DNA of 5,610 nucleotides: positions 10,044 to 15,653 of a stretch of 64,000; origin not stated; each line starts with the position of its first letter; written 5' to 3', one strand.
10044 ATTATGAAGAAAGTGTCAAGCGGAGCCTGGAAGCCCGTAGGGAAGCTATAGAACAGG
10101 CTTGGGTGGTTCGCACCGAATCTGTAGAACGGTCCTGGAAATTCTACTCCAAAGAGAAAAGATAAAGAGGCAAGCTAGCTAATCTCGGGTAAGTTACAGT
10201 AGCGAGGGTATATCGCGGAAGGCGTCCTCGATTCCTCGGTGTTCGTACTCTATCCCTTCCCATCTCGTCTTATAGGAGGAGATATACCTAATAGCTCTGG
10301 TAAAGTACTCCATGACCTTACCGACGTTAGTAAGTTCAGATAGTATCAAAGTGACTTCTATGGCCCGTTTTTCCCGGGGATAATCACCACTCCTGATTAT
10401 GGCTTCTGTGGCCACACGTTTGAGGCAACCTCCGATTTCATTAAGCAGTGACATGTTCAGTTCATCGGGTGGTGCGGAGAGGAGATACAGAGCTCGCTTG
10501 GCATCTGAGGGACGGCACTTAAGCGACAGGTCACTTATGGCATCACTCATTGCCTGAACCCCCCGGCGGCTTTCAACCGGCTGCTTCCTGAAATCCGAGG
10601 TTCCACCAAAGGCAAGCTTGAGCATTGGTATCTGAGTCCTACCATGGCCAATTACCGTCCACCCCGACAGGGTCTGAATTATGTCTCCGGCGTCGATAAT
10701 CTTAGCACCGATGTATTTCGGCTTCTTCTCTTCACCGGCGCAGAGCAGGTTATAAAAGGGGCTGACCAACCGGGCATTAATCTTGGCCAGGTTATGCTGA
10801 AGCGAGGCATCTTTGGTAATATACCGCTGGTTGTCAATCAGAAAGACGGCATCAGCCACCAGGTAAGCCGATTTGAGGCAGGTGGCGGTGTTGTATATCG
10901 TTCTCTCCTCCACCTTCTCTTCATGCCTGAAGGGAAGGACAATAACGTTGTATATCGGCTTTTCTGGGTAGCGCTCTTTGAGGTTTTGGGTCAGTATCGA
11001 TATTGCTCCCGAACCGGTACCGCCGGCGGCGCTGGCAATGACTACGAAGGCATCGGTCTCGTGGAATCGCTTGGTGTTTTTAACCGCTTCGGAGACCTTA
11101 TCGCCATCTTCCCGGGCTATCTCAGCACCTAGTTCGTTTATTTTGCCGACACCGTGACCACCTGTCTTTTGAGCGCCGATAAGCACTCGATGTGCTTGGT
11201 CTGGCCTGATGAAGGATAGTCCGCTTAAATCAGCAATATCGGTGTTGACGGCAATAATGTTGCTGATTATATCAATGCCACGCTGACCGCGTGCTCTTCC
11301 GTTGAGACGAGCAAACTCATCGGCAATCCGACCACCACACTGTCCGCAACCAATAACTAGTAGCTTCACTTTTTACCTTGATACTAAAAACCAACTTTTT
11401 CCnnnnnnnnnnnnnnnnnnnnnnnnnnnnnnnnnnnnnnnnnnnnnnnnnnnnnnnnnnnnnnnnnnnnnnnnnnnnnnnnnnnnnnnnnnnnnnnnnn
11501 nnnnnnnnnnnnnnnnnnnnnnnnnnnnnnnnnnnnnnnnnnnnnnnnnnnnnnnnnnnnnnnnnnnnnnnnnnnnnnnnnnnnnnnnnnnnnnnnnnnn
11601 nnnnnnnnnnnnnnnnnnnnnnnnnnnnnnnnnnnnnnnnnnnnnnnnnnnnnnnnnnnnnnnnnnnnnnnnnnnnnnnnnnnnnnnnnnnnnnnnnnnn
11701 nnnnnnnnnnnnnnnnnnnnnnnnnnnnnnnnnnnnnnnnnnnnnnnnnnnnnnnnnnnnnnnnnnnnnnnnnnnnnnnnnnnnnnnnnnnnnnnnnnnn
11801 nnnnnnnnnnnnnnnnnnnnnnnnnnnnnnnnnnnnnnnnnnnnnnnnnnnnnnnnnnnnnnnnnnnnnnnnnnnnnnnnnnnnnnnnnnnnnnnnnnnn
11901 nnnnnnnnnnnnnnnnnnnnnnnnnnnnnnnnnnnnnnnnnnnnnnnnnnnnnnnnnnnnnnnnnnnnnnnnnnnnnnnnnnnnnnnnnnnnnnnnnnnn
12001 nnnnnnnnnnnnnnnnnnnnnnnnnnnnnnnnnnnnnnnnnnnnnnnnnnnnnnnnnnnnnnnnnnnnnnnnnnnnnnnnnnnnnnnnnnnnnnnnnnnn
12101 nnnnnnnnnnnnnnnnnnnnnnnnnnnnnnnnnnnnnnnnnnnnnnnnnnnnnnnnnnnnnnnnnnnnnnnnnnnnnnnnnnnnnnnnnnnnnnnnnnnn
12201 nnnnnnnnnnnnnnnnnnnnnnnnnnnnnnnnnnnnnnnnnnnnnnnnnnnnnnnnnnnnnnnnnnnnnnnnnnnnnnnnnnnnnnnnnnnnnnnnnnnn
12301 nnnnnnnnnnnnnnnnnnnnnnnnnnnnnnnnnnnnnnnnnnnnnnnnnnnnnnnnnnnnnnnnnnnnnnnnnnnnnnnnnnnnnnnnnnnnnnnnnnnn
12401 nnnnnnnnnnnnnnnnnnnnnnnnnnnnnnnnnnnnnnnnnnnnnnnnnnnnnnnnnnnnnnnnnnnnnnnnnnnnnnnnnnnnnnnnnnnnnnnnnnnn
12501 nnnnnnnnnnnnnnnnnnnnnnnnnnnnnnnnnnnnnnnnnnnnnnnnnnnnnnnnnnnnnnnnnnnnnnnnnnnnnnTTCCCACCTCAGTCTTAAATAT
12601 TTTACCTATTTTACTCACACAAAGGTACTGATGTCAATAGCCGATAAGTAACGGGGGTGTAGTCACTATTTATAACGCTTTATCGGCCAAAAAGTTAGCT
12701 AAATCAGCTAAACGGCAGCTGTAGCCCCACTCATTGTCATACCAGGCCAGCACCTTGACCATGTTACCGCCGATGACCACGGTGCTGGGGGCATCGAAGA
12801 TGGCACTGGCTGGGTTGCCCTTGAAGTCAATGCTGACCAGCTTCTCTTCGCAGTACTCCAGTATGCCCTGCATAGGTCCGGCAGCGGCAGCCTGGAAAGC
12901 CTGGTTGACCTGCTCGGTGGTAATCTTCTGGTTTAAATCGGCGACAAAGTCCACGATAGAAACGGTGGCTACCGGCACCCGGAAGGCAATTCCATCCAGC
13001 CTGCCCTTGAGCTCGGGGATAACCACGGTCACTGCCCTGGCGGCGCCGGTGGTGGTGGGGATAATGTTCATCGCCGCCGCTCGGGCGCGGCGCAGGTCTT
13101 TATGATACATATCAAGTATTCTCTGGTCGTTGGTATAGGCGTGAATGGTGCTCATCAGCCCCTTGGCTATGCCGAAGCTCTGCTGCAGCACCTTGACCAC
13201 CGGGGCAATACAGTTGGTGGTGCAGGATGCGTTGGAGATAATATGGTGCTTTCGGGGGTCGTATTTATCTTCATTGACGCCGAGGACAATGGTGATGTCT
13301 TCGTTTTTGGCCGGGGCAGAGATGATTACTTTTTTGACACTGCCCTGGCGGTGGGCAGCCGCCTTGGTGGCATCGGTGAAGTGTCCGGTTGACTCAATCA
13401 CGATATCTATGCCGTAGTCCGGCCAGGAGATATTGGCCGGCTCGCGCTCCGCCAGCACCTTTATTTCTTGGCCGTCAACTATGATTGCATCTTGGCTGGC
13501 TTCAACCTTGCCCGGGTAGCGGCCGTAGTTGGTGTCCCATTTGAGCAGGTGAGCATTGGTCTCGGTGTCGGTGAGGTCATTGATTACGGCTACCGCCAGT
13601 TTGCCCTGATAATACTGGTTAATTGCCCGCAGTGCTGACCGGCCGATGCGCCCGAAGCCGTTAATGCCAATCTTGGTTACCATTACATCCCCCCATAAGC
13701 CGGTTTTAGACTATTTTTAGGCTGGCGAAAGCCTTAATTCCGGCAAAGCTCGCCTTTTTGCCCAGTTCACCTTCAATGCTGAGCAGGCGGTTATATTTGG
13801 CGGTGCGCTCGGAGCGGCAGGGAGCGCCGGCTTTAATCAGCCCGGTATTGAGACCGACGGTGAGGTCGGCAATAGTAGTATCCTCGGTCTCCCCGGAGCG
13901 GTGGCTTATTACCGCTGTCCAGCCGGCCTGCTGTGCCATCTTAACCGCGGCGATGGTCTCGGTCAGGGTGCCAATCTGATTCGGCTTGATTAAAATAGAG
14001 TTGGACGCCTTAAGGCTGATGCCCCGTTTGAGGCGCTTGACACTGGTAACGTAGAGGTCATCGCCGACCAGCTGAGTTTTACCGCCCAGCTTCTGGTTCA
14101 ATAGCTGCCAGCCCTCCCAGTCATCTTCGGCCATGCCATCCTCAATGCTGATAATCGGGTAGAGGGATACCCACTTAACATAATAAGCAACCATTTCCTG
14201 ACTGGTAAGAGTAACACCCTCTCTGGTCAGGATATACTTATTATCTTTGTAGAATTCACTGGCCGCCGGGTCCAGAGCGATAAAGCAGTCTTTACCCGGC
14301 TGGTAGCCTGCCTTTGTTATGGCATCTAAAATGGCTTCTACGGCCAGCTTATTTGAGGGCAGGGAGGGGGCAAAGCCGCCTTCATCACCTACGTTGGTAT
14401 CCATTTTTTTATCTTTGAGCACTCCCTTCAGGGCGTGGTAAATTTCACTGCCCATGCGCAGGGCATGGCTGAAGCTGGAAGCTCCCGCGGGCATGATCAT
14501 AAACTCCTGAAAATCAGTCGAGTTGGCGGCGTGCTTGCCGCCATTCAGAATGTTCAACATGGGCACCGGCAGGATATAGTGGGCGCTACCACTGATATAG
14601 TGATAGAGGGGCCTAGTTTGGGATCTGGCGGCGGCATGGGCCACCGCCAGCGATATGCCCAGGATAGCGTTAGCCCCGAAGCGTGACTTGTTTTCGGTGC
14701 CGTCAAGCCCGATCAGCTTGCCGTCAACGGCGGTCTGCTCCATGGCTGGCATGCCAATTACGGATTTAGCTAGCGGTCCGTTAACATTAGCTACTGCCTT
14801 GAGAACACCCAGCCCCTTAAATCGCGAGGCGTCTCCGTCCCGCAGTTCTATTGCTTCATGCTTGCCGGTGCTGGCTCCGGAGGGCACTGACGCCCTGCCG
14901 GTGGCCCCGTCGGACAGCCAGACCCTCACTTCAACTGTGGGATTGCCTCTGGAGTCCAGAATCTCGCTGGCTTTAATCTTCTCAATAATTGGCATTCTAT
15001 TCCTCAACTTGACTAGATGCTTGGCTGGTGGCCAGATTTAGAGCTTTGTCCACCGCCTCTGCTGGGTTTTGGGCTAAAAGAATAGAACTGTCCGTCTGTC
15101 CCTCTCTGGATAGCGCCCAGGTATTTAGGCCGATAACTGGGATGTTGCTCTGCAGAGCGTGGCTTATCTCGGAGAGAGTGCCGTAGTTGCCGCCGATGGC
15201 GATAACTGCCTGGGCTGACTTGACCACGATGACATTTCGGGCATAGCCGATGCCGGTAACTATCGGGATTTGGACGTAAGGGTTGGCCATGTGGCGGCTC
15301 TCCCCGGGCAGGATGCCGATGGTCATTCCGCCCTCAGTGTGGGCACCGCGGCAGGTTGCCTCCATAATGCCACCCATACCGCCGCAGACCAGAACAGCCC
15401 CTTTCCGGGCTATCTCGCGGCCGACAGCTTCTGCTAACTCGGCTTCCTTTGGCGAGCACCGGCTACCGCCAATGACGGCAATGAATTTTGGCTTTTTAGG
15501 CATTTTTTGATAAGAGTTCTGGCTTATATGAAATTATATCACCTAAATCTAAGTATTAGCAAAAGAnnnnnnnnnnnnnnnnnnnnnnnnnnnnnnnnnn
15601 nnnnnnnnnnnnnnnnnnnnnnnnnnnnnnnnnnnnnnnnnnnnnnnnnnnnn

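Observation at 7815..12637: Locus-level hypothesis: a self-contained cytoskeletal module of two helical-repeat proteins converging on two tubulin-like GTPases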

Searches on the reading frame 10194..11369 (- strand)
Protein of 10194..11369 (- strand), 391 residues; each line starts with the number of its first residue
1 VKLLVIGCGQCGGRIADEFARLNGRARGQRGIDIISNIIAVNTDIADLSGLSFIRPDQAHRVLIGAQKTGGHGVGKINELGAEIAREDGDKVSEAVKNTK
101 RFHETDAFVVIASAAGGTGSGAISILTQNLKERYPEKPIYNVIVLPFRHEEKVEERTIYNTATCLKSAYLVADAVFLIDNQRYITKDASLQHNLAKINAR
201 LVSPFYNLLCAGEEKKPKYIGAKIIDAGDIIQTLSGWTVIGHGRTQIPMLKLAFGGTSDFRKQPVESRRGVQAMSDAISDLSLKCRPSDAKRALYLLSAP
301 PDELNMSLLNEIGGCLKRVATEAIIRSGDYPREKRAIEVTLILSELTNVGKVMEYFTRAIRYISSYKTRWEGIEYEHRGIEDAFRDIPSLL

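Call 3: search_protein_families(library=pfam, proteins=[window:10194-11369:-], max_evalue=0.1)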
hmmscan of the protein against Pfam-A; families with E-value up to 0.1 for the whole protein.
window:10194-11369:- (391 aa): 4 families
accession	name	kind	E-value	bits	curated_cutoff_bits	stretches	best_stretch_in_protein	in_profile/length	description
PF00091.31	Tubulin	-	3.3e-34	119.3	33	1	3-182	2-184/190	Tubulin/FtsZ family, GTPase domain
PF21011.2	CetZ_C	-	3.8e-15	56.2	21.6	1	189-360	3-179/180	Tubulin-like CetZ, C-terminal domain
PF13809.12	Tubulin_2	-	1.8e-05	24.6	27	1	98-166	155-229/356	Tubulin like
PF00696.33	AA_kinase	-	0.081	13.1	24.9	0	86-221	13-104/234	Amino acid kinase family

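Call 4: search_protein_families(library=ncbifam, proteins=[window:10194-11369:-], max_evalue=0.1)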
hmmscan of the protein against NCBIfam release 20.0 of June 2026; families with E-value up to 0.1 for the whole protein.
window:10194-11369:- (391 aa): 1 family
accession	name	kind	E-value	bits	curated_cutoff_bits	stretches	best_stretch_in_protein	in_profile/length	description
TIGR00065.1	ftsZ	equivalog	2.7e-14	53.3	295.2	1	2-201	19-195/353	cell division protein FtsZ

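Call 71: find_encoding_contigs(protein=window:10194-11369:-, flank=6000, max_places=3)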
Protein window:10194-11369:- (391 aa): no gene with exactly this product is on record in the collection.

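Call 84: search_protein_families(library=padloc, proteins=[window:10194-11369:-], max_evalue=0.01)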
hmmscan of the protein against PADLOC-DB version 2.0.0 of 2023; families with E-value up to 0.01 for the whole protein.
window:10194-11369:- (391 aa): 1 family
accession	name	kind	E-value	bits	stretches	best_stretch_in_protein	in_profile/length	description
PDLC02192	DUF499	-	0.0045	12.8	1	114-198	290-376/1022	-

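Call 85: search_protein_families(library=phrogs, proteins=[window:10194-11369:-], max_evalue=0.01)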
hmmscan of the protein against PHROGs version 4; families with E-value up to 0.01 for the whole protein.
window:10194-11369:- (391 aa): 2 families
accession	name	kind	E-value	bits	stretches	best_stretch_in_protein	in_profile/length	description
phrog_17961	-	unknown function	0.00034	21.2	1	99-195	81-178/358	-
phrog_4733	-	DNA, RNA and nucleotide metabolism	0.0028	17.8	1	97-133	81-117/323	tubulin PhuZ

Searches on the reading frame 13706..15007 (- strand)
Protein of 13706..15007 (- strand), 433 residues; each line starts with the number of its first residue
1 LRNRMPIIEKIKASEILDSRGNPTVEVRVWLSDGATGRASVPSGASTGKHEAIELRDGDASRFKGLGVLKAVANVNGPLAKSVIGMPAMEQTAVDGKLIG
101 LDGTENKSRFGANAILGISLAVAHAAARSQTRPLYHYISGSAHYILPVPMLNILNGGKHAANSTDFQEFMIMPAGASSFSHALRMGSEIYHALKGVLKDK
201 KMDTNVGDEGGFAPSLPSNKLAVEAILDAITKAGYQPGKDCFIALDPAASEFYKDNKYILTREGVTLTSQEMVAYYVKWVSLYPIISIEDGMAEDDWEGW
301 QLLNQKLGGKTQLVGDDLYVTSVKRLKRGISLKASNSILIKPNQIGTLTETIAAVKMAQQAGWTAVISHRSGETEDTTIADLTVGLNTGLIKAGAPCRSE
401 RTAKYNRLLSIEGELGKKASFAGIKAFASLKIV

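Call 83: search_protein_families(library=ncbifam, proteins=[window:13706-15007:-], max_evalue=1e-10)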
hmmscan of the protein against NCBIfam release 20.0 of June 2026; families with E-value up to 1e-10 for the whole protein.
window:13706-15007:- (433 aa): 2 families
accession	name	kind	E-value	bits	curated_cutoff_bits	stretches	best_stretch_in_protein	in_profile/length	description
TIGR01060.2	eno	equivalog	2e-193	642.8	300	1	8-428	1-423/425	phosphopyruvate hydratase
NF006223.0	PRK08350.1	equivalog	4.1e-22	78.9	624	1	70-156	51-137/341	hypothetical protein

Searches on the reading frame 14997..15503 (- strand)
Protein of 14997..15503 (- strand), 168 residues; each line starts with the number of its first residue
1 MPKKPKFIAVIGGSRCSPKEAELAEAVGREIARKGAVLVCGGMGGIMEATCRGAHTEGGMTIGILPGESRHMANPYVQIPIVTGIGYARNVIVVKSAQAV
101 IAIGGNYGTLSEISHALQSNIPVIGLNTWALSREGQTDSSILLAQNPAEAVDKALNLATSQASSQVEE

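Call 83: search_protein_families(library=ncbifam, proteins=[window:14997-15503:-], max_evalue=1e-10)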
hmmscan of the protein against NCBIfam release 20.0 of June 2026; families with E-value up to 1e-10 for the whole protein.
window:14997-15503:- (168 aa): 3 families
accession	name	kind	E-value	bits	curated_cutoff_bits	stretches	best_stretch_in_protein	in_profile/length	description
TIGR00725.1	TIGR00725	hypoth_equivalog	7.9e-44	148.9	106.9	1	8-154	4-158/159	TIGR00725 family protein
TIGR00730.1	TIGR00730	subfamily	6.6e-15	55.3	96.35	1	7-117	2-117/178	TIGR00730 family Rossman fold protein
NF058542.1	CtkRMPhLog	equivalog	6.2e-11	42.6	300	1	17-117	14-117/177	cytokinin riboside 5'-monophosphate phosphoribohydrolase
